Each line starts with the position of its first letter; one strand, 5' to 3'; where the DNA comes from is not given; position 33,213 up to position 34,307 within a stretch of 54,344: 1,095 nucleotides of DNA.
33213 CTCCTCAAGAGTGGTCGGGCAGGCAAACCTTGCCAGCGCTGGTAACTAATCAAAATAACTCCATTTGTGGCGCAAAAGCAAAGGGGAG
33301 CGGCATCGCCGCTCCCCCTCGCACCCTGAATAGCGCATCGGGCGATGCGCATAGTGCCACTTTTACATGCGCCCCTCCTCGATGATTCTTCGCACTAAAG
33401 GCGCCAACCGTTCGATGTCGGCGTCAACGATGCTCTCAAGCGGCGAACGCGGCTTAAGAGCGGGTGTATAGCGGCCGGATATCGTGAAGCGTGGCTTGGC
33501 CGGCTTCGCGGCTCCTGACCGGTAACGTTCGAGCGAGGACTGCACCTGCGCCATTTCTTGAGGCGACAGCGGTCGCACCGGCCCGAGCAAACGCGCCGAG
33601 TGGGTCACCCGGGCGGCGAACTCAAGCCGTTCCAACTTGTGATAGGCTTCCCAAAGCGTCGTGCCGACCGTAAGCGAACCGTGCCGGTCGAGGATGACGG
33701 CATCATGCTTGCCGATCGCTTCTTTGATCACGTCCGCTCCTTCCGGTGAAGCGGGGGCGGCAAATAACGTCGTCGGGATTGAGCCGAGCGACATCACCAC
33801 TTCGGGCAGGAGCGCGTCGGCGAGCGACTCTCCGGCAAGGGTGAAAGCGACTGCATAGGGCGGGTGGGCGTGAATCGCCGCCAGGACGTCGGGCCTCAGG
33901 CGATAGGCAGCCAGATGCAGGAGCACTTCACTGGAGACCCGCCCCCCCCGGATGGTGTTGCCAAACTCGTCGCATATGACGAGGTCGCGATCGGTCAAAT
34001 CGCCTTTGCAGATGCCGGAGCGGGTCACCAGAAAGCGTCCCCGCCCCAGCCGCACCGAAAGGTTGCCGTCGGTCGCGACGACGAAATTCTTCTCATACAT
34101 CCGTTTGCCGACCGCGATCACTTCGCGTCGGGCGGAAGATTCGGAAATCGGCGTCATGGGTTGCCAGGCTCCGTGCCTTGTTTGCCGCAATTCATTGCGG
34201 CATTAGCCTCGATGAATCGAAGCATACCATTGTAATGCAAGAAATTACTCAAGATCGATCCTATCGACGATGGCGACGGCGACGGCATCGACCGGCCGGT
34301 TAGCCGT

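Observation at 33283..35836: Self-contained four-gene mini microcompartment module: RpiR regulator + one BMC-H + one BMC-P + class II aldolase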

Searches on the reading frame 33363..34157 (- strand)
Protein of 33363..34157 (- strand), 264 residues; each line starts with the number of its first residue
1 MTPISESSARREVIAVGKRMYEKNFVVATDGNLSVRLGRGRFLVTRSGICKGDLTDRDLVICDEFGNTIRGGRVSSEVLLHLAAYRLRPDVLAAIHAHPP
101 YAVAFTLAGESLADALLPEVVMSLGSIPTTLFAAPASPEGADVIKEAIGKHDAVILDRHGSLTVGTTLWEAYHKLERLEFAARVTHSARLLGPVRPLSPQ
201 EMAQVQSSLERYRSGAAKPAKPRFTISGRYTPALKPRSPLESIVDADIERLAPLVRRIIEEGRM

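Call 4: search_protein_families(library=pfam, proteins=[window:33363-34157:-], max_evalue=0.01)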
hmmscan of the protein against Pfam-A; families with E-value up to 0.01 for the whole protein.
window:33363-34157:- (264 aa): 1 family
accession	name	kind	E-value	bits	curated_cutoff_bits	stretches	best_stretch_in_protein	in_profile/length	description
PF00596.27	Aldolase_II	-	2.4e-46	158.4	22.2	1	11-184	1-181/183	Class II Aldolase and Adducin N-terminal domain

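Call 10: find_homologous_proteins(query=window:33363-34157:-, max_evalue=1e-20)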
Query window:33363-34157:- (264 aa): 3315 proteins with E <= 1e-20 among 8000 candidates; the best 120 are listed.
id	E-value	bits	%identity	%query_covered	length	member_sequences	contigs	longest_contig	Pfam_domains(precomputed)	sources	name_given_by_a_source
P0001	4.2e-167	572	100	100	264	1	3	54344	PF00596.28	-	-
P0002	3.9e-117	409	73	100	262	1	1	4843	PF00596.28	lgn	-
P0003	3.7e-116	405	72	99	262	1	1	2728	PF00596.28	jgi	jgi:L-fuculose-phosphate aldolase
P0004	6.1e-111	388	69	100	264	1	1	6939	PF00596.28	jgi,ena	-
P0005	2.0e-109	383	68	99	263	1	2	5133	PF00596.28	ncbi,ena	-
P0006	2.6e-109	383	68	100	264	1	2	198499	PF00596.28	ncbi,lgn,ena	-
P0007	1.7e-107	377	69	95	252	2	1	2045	PF00596.28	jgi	-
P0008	2.3e-107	377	67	100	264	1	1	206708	PF00596.28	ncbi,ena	-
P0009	3.6e-106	373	67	99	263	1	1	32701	PF00596.28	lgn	-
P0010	2.2e-105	370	65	99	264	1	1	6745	PF00596.28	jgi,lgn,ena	-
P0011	4.8e-105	369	66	99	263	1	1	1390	PF00596.28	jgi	jgi:L-fuculose-phosphate aldolase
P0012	9.3e-102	358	65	99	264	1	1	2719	PF00596.28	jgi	-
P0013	1.5e-101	357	66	100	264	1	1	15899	PF00596.28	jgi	jgi:L-fuculose-phosphate aldolase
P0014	6.9e-99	349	65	99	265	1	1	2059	PF00596.28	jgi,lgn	-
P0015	8.6e-95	335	62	97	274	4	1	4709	PF00596.28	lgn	-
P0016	1.4e-94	335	62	99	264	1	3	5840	PF00596.28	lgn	-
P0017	1.7e-89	318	69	81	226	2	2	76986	PF00596.28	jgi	-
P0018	1.2e-88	315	61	95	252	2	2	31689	PF00596.28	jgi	-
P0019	3.4e-88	314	67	78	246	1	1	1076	PF00596.28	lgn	-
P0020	4.0e-76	274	62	80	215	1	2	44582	PF00596.28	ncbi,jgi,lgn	-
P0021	1.1e-72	263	56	81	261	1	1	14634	PF00596.28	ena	-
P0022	3.8e-71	258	50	97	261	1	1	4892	PF00596.28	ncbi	-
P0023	4.7e-70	254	54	78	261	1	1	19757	PF00596.28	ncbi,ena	-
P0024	1.1e-68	250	49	95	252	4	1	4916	PF00596.28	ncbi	ncbi:class II aldolase/adducin family protein, partial [candidate division KSB1 bacterium]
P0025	6.9e-68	247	56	76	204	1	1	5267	PF00596.28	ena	-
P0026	7.8e-68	247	55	77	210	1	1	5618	PF00596.28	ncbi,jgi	-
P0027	1.0e-67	247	50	89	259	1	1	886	PF00596.28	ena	-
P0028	1.5e-67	246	55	77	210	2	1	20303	PF00596.28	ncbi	-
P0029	2.3e-67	246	55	79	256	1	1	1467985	PF00596.28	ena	-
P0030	3.9e-67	245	53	79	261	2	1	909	PF00596.28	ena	-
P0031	7.6e-67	244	55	77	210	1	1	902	PF00596.28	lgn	-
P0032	2.2e-66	242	50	95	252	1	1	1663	PF00596.28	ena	-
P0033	6.3e-66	241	54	78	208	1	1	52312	PF00596.28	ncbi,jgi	-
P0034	2.3e-65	239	46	95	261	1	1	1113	PF00596.28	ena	-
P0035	3.0e-65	239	53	80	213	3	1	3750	PF00596.28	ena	-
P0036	3.2e-65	238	53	76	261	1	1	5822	PF00596.28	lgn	-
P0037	4.4e-65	238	52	82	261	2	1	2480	PF00596.28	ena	-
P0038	9.5e-65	237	52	84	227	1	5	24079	PF00596.28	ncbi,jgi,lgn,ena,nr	ncbi:MAG TPA: class II aldolase/adducin family protein [Planctomycetota bacterium]|nr:class II aldol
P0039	1.7e-64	236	51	79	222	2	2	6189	PF00596.28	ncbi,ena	-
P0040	4.4e-64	235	54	79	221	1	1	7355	PF00596.28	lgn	-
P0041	5.0e-64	235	54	77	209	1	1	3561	PF00596.28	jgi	jgi:L-fuculose-phosphate aldolase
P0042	1.3e-63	233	51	79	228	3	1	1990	PF00596.28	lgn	-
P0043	2.9e-63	232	53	76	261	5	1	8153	PF00596.28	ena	-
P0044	3.8e-63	232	51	80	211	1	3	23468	PF00596.28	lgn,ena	-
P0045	4.5e-63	231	54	77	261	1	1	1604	PF00596.28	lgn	-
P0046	5.3e-63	231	53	83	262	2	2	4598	PF00596.28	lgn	-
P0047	7.9e-63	231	58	79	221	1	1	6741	PF00596.28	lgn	-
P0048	1.0e-62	230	51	79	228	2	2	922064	PF00596.28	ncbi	-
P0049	1.1e-62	230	54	77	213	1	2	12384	PF00596.28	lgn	-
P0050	1.9e-62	229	52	78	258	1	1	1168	PF00596.28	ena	-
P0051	2.1e-62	229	54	79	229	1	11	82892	PF00596.28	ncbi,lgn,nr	ncbi:MAG: class II aldolase/adducin family protein [Phycisphaerae bacterium]|nr:class II aldolase/ad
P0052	5.5e-62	228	53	79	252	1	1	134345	PF00596.28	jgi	jgi:L-fuculose-phosphate aldolase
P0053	7.0e-62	228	54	79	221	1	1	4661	PF00596.28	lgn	-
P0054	8.2e-62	227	54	79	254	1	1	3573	PF00596.28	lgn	-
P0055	8.3e-62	227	51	79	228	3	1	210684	PF00596.28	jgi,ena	-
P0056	8.7e-62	227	45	98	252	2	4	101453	PF00596.28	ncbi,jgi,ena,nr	ncbi:MAG TPA: class II aldolase/adducin family protein [Candidatus Hydrogenedentes bacterium]|nr:cla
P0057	9.8e-62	227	51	81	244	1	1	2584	PF00596.28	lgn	-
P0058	1.2e-61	227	48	98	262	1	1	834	PF00596.28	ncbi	-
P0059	1.6e-61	226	53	79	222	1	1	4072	PF00596.28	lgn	-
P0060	1.7e-61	226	51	84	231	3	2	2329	PF00596.28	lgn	-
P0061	1.9e-61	226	52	79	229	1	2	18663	PF00596.28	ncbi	-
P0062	2.0e-61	226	49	84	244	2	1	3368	PF00596.28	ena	-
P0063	2.0e-61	226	53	72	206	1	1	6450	PF00596.28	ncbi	-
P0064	2.5e-61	226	53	79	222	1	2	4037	PF00596.28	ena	-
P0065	2.9e-61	226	50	79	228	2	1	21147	PF00596.28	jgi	-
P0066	3.4e-61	225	54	72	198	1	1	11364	PF00596.28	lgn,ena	-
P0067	3.4e-61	225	48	97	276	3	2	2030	PF00596.28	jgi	jgi:L-fuculose-phosphate aldolase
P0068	4.2e-61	225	53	78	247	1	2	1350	PF00596.28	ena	-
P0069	4.4e-61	225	53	75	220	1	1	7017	PF00596.28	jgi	jgi:L-fuculose-phosphate aldolase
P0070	5.4e-61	225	51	81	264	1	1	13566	PF00596.28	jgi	jgi:L-fuculose-phosphate aldolase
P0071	8.1e-61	224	50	81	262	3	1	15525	PF00596.28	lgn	-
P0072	9.8e-61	224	48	93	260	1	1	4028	PF00596.28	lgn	-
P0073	1.0e-60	224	47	98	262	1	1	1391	PF00596.28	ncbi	-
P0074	1.2e-60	224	50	79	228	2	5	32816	PF00596.28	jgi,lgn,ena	-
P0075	1.6e-60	223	49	79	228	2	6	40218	PF00596.28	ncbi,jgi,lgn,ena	-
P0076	1.6e-60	223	54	75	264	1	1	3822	PF00596.28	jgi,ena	-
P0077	2.5e-60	222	46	97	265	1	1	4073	PF00596.28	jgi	-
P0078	3.1e-60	222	52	83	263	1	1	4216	PF00596.28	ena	-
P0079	3.1e-60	222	51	79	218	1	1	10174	PF00596.28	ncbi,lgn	-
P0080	4.0e-60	222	50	79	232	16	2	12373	PF00596.28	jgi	jgi:L-fuculose-phosphate aldolase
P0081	4.2e-60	222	51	79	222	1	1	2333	PF00596.28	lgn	-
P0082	4.7e-60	222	48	79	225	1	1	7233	PF00596.28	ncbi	-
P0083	4.8e-60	222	52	79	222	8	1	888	PF00596.28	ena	-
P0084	5.6e-60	221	53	77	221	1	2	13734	PF00596.28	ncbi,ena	ncbi:MAG: class II aldolase/adducin family protein [Candidatus Hydrogenedentota bacterium]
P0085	5.7e-60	221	44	98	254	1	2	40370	PF00596.28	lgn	-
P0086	5.7e-60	221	52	77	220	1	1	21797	PF00596.28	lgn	-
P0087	5.7e-60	221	53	79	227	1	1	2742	PF00596.28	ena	-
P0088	6.0e-60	221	50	78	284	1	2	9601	PF00596.28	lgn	-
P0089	6.6e-60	221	54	77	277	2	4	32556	PF00596.28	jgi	jgi:L-fuculose-phosphate aldolase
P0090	6.9e-60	221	51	79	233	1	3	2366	PF00596.28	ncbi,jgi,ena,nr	ncbi:MAG TPA: class II aldolase/adducin family protein [Planctomycetota bacterium]|nr:class II aldol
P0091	7.2e-60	221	47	97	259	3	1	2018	PF00596.28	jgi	jgi:L-fuculose-phosphate aldolase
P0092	1.0e-59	220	47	95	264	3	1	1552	PF00596.28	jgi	jgi:L-fuculose-phosphate aldolase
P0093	1.1e-59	220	50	83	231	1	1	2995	PF00596.28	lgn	-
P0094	1.1e-59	220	51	79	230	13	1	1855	PF00596.28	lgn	-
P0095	1.1e-59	220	52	79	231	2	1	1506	PF00596.28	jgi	jgi:L-fuculose-phosphate aldolase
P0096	1.2e-59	220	52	79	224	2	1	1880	PF00596.28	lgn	-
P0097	1.3e-59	220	46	94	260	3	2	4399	PF00596.28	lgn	-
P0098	1.7e-59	220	53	75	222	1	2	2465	PF00596.28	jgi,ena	-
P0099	1.7e-59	220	45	81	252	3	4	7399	PF00596.28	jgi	-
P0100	1.7e-59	220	52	80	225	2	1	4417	PF00596.28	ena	-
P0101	1.8e-59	220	52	77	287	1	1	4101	PF00596.28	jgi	jgi:L-fuculose-phosphate aldolase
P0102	1.8e-59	220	53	76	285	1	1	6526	PF00596.28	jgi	jgi:L-fuculose-phosphate aldolase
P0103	1.8e-59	220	49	79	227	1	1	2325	PF00596.28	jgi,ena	-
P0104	1.9e-59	220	49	79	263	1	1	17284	PF00596.28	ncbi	ncbi:class II aldolase/adducin family protein [Candidatus Hydrogenedentota bacterium]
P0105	2.2e-59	219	51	82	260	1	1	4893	PF00596.28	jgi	jgi:L-fuculose-phosphate aldolase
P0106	2.2e-59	219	47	92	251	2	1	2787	PF00596.28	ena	-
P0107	2.4e-59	219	50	82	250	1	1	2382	PF00596.28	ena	-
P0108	3.2e-59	219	48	97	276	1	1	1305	PF00596.28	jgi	jgi:L-fuculose-phosphate aldolase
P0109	3.4e-59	219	51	81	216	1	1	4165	PF00596.28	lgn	-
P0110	3.5e-59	219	51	77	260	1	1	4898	PF00596.28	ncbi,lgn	ncbi:MAG: class II aldolase/adducin family protein [bacterium]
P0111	4.0e-59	219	49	80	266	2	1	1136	PF00596.28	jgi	jgi:L-fuculose-phosphate aldolase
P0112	4.2e-59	218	50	83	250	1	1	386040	PF00596.28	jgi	jgi:L-fuculose-phosphate aldolase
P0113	4.3e-59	218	52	77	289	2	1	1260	PF00596.28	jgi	jgi:L-fuculose-phosphate aldolase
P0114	4.3e-59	218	55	74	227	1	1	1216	PF00596.28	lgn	-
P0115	4.4e-59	218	54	77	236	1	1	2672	PF00596.28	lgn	-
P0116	4.9e-59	218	53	75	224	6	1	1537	PF00596.28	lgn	-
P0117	5.3e-59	218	54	75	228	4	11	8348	PF00596.28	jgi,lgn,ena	jgi:L-fuculose-phosphate aldolase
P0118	5.5e-59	218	53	81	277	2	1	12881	PF00596.28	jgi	-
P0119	6.2e-59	218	53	76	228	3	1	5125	PF00596.28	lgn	-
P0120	6.6e-59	218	52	76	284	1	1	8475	PF00596.28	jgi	jgi:L-fuculose-phosphate aldolase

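Call 11: find_encoding_contigs(protein=P0006, flank=10000, max_places=3)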
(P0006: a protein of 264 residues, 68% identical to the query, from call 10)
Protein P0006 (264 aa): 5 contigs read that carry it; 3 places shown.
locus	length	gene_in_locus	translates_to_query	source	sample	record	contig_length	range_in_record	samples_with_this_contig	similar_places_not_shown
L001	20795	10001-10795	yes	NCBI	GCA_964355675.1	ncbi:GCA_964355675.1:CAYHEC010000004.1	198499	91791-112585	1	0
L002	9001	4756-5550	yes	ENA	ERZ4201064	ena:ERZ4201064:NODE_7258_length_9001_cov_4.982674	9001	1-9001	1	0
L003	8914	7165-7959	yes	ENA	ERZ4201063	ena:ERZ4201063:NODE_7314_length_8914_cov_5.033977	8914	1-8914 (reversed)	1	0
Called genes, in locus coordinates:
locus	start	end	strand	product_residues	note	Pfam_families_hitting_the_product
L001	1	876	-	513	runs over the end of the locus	-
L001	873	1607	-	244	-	PF01209:Ubie_methyltran, PF13489:Methyltransf_23, PF13847:Methyltransf_31, PF08241:Methyltransf_11, PF08242:Methyltransf_12, PF13649:Methyltransf_25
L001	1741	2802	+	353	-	PF07719:TPR_2 (faint), PF13176:TPR_7 (faint), PF13432:TPR_16 (faint), PF14559:TPR_19 (faint), PF13424:TPR_12 (faint)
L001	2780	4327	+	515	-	PF01743:PolyA_pol, PF12627:PolyA_pol_RNAbd, PF01966:HD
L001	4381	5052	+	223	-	PF04893:Yip1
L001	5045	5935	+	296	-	PF03602:Cons_hypoth95 (faint), PF01555:N6_N4_Mtase, PF13847:Methyltransf_31 (weak)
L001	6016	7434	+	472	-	PF02321:OEP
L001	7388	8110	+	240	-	PF02463:SMC_N (weak), PF00005:ABC_tran, PF13304:AAA_21 (faint)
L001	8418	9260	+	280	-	PF01418:HTH_6, PF01380:SIS, PF13580:SIS_2 (weak)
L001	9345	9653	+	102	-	PF00936:BMC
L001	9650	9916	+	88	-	PF03319:EutN_CcmL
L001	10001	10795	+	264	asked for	PF00596:Aldolase_II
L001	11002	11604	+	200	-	PF00578:AhpC-TSA, PF08534:Redoxin, PF00085:Thioredoxin, PF13098:Thioredoxin_2, PF13905:Thioredoxin_8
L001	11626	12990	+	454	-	PF25145:NfeD1b_N, PF24961:NfeD_membrane, PF01957:NfeD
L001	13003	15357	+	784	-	PF13567:DUF4131, PF03772:Competence, PF00753:Lactamase_B (faint)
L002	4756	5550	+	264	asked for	PF00596:Aldolase_II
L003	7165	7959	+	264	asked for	PF00596:Aldolase_II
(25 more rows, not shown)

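Call 12: find_encoding_contigs(protein=P0008, flank=10000, max_places=3)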
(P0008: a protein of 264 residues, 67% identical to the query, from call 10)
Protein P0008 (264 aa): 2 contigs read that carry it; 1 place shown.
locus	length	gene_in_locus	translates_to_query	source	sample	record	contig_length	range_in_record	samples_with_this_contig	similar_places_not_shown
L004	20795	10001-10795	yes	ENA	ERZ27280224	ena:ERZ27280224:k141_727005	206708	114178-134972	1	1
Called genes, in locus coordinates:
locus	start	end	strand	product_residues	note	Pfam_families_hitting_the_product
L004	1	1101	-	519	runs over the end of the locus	-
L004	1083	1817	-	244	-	PF13489:Methyltransf_23, PF01209:Ubie_methyltran, PF13847:Methyltransf_31, PF08241:Methyltransf_11, PF08242:Methyltransf_12, PF13649:Methyltransf_25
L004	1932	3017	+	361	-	PF13428:TPR_14 (faint), PF14559:TPR_19 (faint), PF07719:TPR_2 (faint), PF13424:TPR_12 (weak)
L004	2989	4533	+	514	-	PF01743:PolyA_pol, PF12627:PolyA_pol_RNAbd, PF01966:HD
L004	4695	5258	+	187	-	PF04893:Yip1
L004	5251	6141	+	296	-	PF03602:Cons_hypoth95 (faint), PF13847:Methyltransf_31 (faint), PF01555:N6_N4_Mtase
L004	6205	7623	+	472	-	PF02321:OEP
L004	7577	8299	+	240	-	PF02463:SMC_N (faint), PF00005:ABC_tran, PF13304:AAA_21 (faint)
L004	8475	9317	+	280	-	PF01418:HTH_6, PF01380:SIS, PF13580:SIS_2 (weak)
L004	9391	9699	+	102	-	PF00936:BMC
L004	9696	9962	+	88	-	PF03319:EutN_CcmL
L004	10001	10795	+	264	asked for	PF00596:Aldolase_II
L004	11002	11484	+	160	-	PF00578:AhpC-TSA, PF08534:Redoxin, PF00085:Thioredoxin (weak), PF13098:Thioredoxin_2, PF13905:Thioredoxin_8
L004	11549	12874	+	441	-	PF25145:NfeD1b_N, PF24961:NfeD_membrane, PF01957:NfeD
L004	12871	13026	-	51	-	-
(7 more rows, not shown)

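Call 14: list_cluster_members(proteins=[P0005, P0006, P0008, P0020, P0022, P0023, P0026, P0028, P0033, P0048])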
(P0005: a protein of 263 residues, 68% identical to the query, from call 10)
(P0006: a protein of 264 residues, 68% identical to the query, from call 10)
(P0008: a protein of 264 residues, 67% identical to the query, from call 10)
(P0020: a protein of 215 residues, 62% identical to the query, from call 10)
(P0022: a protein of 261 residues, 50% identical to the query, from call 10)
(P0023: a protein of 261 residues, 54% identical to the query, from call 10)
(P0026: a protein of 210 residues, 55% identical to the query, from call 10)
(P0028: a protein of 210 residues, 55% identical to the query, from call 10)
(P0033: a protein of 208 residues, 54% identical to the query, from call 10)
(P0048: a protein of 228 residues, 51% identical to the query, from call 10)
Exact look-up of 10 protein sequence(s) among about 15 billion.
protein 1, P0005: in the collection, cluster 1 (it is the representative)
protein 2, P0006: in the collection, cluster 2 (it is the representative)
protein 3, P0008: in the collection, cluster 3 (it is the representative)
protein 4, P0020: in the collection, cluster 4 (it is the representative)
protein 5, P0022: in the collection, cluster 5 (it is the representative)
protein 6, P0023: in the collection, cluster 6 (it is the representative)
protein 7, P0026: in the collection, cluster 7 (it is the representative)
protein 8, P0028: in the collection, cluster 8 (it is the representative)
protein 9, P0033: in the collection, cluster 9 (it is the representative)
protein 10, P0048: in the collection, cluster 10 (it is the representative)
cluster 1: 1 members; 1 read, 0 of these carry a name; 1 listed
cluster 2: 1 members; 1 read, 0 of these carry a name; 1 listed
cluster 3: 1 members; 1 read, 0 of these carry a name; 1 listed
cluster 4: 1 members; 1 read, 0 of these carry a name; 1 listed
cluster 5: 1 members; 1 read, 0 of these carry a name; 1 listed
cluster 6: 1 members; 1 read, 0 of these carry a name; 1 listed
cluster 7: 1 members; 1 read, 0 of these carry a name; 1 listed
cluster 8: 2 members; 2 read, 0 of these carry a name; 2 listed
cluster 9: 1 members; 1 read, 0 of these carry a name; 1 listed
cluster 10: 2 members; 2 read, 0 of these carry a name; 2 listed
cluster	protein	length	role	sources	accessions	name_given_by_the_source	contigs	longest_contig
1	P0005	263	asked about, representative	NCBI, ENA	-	-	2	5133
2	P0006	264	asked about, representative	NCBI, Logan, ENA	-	-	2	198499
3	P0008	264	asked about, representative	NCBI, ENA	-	-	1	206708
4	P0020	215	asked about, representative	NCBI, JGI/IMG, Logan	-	-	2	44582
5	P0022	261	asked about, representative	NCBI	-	-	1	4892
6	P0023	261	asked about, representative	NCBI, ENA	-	-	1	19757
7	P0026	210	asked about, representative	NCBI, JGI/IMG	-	-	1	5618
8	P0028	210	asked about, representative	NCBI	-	-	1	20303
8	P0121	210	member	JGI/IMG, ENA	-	-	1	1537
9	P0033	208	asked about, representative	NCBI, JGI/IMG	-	-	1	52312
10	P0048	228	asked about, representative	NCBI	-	-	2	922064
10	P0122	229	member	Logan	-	-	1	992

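Call 16: find_encoding_contigs(protein=P0001, flank=3000, max_places=4)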
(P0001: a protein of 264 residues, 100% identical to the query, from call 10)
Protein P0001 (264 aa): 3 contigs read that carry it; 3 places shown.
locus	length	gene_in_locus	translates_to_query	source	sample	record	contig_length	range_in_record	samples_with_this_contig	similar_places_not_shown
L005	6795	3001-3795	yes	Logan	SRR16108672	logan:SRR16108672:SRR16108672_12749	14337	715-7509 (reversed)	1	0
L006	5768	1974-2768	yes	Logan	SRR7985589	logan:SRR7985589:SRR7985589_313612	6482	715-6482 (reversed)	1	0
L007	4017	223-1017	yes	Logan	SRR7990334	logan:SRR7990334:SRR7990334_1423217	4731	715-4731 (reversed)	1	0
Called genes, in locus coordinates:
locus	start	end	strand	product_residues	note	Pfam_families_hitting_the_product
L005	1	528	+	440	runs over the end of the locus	PF02321:OEP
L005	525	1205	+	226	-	PF02463:SMC_N (faint), PF00005:ABC_tran, PF13304:AAA_21 (faint)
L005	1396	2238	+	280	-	PF01418:HTH_6, PF01380:SIS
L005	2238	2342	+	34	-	-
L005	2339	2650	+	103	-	PF00936:BMC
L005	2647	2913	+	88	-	PF03319:EutN_CcmL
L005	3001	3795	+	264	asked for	PF00596:Aldolase_II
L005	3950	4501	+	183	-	PF00578:AhpC-TSA, PF08534:Redoxin, PF13098:Thioredoxin_2 (faint), PF00085:Thioredoxin, PF13905:Thioredoxin_8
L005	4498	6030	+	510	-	PF19494:DUF6029 (weak)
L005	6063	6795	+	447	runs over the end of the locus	PF25145:NfeD1b_N, PF24961:NfeD_membrane, PF01957:NfeD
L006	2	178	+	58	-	?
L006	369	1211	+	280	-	PF01418:HTH_6, PF01380:SIS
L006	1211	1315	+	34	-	-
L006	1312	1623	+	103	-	PF00936:BMC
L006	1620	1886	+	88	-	PF03319:EutN_CcmL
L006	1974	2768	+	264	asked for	PF00596:Aldolase_II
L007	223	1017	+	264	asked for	PF00596:Aldolase_II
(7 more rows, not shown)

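Call 21: find_encoding_contigs(protein=P0017, flank=10000, max_places=2)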
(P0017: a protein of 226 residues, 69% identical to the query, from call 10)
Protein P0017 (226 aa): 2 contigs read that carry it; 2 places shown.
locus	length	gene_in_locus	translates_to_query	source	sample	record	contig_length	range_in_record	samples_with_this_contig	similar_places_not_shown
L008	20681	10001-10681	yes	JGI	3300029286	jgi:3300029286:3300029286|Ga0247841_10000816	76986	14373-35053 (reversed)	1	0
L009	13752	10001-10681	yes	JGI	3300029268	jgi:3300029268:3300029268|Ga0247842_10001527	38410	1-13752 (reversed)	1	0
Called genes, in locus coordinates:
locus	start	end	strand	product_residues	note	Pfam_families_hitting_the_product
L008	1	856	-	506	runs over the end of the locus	PF00672:HAMP, PF00015:MCPsignal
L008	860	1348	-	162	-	PF01584:CheW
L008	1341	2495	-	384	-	PF00072:Response_reg, PF00512:HisKA, PF02518:HATPase_c, PF10090:HPTransfase (faint)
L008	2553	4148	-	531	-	PF13231:PMT_2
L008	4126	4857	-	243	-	PF01209:Ubie_methyltran, PF13489:Methyltransf_23, PF13847:Methyltransf_31, PF08241:Methyltransf_11, PF08242:Methyltransf_12, PF13649:Methyltransf_25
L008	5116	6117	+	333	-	PF13174:TPR_6 (faint), PF13176:TPR_7 (faint), PF13428:TPR_14 (faint), PF14559:TPR_19 (faint), PF13424:TPR_12 (weak)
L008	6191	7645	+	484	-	PF01743:PolyA_pol, PF12627:PolyA_pol_RNAbd, PF01966:HD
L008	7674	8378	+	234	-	PF04893:Yip1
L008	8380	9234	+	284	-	PF03602:Cons_hypoth95 (faint), PF01555:N6_N4_Mtase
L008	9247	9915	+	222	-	PF00005:ABC_tran, PF02463:SMC_N (faint), PF13304:AAA_21 (faint)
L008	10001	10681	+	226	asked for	PF00596:Aldolase_II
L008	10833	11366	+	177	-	PF00578:AhpC-TSA, PF08534:Redoxin, PF00085:Thioredoxin, PF13098:Thioredoxin_2 (weak), PF13905:Thioredoxin_8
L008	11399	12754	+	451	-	PF25145:NfeD1b_N, PF24961:NfeD_membrane, PF01957:NfeD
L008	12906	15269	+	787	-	PF13567:DUF4131, PF03772:Competence, PF00753:Lactamase_B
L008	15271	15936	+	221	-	PF01351:RNase_HII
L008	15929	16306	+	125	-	PF02021:UPF0102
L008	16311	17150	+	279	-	-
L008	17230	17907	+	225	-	PF06971:Put_DNA-bind_N, PF02629:CoA_binding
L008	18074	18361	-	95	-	PF00313:CSD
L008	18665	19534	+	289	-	PF14522:Cytochrome_C7 (faint), PF14537:Cytochrom_c3_2 (faint), PF22113:Mtrc-MtrF_II-IV_dom (faint), PF09699:Paired_CXXCH_1 (faint)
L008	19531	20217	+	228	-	PF01292:Ni_hydr_CYTB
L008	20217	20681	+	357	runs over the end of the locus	PF00684:DnaJ_CXXCXGXG (faint), PF22113:Mtrc-MtrF_II-IV_dom (faint), PF14522:Cytochrome_C7 (faint), PF14537:Cytochrom_c3_2 (faint)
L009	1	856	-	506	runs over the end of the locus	PF00672:HAMP, PF00015:MCPsignal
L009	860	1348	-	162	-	PF01584:CheW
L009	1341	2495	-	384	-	PF00072:Response_reg, PF00512:HisKA, PF02518:HATPase_c, PF10090:HPTransfase (faint)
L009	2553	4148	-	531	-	PF13231:PMT_2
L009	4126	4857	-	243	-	PF01209:Ubie_methyltran, PF13489:Methyltransf_23, PF13847:Methyltransf_31, PF08241:Methyltransf_11, PF08242:Methyltransf_12, PF13649:Methyltransf_25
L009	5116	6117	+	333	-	PF13174:TPR_6 (faint), PF13176:TPR_7 (faint), PF13428:TPR_14 (faint), PF14559:TPR_19 (faint), PF13424:TPR_12 (weak)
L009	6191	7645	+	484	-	PF01743:PolyA_pol, PF12627:PolyA_pol_RNAbd, PF01966:HD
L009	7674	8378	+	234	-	PF04893:Yip1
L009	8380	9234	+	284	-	PF03602:Cons_hypoth95 (faint), PF01555:N6_N4_Mtase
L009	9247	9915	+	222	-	PF00005:ABC_tran, PF02463:SMC_N (faint), PF13304:AAA_21 (faint)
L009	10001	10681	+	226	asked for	PF00596:Aldolase_II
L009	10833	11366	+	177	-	PF00578:AhpC-TSA, PF08534:Redoxin, PF00085:Thioredoxin, PF13098:Thioredoxin_2 (weak), PF13905:Thioredoxin_8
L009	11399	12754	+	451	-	PF25145:NfeD1b_N, PF24961:NfeD_membrane, PF01957:NfeD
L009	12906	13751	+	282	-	?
